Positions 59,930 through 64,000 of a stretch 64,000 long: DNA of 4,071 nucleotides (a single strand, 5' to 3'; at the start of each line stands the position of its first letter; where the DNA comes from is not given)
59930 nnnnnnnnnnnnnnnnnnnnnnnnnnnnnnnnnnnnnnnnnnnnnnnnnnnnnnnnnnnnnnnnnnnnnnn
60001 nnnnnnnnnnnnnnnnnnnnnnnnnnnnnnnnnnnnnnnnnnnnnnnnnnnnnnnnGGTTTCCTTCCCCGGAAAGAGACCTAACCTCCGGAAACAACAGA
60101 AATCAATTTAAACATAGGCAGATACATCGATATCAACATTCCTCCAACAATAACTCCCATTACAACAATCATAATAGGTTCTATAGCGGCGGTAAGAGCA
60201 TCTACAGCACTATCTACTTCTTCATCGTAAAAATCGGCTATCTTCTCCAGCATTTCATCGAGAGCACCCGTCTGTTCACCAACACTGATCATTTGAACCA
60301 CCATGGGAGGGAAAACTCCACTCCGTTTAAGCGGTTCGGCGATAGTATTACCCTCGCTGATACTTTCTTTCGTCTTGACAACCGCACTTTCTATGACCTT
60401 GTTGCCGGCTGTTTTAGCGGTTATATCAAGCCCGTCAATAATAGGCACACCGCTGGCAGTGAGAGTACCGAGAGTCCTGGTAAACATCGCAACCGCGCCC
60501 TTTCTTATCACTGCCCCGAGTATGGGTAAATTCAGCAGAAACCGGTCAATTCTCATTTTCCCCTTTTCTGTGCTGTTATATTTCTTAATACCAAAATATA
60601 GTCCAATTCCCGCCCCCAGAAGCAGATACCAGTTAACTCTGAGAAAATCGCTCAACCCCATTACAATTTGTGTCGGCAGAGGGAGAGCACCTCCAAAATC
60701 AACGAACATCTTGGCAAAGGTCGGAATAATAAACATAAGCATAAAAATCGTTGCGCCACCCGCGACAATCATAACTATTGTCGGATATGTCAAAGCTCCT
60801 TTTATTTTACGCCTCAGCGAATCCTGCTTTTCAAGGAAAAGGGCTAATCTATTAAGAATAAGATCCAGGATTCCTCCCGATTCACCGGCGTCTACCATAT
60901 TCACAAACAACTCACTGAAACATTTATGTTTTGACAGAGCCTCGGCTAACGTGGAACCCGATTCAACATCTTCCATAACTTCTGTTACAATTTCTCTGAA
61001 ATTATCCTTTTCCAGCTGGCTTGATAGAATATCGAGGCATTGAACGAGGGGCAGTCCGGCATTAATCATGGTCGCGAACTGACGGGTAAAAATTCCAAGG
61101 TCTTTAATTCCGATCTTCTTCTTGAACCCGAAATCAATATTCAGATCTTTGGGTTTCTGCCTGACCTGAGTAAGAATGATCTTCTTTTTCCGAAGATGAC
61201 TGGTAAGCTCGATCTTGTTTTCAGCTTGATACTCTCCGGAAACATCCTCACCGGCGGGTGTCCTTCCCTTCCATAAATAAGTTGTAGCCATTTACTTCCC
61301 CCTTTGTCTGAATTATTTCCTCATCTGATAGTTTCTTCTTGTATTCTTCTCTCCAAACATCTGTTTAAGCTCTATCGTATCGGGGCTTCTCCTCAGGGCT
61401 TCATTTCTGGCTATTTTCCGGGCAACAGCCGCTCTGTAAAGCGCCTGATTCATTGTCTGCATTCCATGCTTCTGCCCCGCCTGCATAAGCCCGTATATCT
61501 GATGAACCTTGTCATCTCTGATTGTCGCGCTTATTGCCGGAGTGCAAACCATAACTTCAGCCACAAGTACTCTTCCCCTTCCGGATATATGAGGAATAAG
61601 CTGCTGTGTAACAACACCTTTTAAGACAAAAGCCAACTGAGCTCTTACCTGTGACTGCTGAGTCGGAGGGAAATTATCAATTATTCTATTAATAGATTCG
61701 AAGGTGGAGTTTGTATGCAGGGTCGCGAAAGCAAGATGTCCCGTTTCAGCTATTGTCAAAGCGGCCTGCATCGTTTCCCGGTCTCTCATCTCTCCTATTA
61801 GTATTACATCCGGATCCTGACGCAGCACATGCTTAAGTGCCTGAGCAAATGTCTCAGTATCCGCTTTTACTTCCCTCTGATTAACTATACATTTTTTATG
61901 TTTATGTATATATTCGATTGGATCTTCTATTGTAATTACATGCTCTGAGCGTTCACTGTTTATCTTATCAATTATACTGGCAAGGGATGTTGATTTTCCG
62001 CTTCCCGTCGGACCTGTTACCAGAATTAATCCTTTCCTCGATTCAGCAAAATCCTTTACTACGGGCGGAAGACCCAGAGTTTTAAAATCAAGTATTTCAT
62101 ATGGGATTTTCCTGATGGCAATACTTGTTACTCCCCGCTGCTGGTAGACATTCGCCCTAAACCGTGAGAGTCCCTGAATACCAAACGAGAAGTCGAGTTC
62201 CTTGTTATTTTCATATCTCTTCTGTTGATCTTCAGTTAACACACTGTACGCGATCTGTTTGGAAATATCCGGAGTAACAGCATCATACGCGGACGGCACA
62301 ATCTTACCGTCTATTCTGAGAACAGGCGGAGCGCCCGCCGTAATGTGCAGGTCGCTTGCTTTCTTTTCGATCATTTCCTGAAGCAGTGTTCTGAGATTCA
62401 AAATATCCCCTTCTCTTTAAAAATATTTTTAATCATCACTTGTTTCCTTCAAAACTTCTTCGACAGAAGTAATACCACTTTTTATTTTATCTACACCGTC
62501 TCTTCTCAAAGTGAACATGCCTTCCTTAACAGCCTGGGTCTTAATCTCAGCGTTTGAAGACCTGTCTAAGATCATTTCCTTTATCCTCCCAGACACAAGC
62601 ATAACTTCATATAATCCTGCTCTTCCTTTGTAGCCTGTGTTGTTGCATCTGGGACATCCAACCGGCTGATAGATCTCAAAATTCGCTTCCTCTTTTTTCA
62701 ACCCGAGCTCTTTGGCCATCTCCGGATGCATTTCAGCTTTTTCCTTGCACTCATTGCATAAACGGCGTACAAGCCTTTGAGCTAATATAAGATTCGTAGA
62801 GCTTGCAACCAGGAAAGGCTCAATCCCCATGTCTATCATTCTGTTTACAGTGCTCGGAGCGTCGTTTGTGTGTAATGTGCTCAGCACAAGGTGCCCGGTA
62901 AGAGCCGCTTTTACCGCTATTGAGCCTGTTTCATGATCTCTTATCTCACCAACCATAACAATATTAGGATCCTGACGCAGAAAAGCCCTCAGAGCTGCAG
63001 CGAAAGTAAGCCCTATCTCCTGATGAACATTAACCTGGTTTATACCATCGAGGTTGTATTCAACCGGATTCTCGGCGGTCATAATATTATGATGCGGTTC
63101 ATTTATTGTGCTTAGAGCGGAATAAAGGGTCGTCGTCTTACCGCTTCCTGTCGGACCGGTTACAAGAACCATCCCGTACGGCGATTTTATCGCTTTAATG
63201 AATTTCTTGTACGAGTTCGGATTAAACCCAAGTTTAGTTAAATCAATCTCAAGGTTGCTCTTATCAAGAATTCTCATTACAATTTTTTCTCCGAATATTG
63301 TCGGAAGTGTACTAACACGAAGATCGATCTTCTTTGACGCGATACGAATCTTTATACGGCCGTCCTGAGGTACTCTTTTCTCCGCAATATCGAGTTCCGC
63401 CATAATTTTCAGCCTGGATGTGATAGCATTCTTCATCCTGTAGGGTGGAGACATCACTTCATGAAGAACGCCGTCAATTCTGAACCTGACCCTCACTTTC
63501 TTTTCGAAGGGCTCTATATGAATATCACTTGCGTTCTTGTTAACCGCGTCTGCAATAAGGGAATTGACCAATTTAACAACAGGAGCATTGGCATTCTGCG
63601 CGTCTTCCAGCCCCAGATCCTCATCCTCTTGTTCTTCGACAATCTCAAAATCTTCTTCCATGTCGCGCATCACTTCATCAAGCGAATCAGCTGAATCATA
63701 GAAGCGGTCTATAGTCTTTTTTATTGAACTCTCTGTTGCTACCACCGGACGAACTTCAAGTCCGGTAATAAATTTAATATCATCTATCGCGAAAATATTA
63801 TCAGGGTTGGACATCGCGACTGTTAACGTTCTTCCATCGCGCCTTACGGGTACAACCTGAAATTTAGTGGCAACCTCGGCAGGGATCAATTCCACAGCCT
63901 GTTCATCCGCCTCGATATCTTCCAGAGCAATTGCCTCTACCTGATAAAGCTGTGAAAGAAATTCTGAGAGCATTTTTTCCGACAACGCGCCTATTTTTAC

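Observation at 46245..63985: Complete type IVa pilus cluster in Myxococcus-like gene order with an embedded ABC transporter, TPR protein and AAA+ (DUF4143) gene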

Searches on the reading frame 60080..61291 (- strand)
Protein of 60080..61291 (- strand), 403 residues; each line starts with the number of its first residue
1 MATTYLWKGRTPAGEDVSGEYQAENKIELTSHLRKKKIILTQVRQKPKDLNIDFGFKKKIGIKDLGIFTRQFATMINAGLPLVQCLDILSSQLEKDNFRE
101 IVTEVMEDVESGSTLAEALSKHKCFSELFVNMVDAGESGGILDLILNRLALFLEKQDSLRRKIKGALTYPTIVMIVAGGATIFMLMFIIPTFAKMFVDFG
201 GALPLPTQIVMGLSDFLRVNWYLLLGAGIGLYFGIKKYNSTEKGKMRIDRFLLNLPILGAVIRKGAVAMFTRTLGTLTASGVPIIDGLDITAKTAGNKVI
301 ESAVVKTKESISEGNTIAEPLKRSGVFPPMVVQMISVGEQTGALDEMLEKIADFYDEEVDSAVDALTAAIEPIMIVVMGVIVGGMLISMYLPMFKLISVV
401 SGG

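Call 3: search_protein_families(library=pfam, proteins=[window:60080-61291:-])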
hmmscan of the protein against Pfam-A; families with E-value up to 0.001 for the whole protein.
window:60080-61291:- (403 aa): 1 family
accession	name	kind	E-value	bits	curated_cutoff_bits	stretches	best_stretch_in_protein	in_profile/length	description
PF00482.28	T2SSF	-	2e-68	228.5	25.2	2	270-392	1-125/125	Type II secretion system (T2SS), protein F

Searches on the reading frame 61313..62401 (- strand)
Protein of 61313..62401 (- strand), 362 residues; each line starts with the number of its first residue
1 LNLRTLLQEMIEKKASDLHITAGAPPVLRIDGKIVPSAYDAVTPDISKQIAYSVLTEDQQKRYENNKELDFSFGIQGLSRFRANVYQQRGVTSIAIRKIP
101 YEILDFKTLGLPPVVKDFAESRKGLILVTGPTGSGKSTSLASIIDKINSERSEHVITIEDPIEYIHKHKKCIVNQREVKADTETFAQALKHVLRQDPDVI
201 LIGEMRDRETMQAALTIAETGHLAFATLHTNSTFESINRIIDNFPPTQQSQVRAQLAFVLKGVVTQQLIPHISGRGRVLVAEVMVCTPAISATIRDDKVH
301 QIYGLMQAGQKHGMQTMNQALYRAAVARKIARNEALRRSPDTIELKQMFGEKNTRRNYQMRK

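Call 3: search_protein_families(library=pfam, proteins=[window:61313-62401:-])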
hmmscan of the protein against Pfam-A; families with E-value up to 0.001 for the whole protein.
window:61313-62401:- (362 aa): 5 families
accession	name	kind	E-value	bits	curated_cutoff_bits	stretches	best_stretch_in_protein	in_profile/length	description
PF00437.27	T2SSE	-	5.6e-49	167.2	24.9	1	4-288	13-288/370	Type II/IV secretion system protein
PF13401.12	AAA_22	-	9.1e-06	26.5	27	1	121-164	3-45/130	AAA domain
PF25199.1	nSTAND_NTPase5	-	4.8e-05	23.7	34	1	120-209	38-136/145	Novel STAND NTPase 5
PF13604.12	AAA_30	-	9.5e-05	22.7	27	1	114-219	9-113/191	AAA domain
PF13191.12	AAA_16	-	0.00012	23.1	32.6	1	118-206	19-95/167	AAA ATPase domain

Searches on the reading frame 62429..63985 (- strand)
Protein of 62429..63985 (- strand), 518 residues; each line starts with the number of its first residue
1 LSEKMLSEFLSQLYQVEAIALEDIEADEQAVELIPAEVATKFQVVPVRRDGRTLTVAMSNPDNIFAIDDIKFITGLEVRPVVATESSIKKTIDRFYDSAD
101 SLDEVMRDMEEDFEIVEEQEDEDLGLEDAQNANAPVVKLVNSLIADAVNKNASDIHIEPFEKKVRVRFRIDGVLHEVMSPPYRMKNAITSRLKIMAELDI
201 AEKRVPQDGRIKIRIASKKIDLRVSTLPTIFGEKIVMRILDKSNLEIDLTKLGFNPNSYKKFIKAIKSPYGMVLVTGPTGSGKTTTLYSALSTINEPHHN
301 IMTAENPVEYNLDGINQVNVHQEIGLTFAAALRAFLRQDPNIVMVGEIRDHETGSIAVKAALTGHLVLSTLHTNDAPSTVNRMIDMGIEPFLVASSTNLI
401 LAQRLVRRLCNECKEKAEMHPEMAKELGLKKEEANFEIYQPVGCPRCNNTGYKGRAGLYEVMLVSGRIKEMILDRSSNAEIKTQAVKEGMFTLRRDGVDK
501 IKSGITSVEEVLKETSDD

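Call 3: search_protein_families(library=pfam, proteins=[window:62429-63985:-])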
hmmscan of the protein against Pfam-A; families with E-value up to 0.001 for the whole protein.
window:62429-63985:- (518 aa): 4 families
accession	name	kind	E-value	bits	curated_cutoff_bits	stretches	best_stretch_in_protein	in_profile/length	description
PF00437.27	T2SSE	-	1e-147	492.1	24.9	1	131-512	3-369/370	Type II/IV secretion system protein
PF05157.20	MshEN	-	1.3e-25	89.6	23.1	1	14-101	1-89/90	MshEN domain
PF13191.12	AAA_16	-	5.5e-05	24.2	32.6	1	267-336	20-94/167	AAA ATPase domain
PF25199.1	nSTAND_NTPase5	-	0.00089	19.5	34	0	267-301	38-73/145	Novel STAND NTPase 5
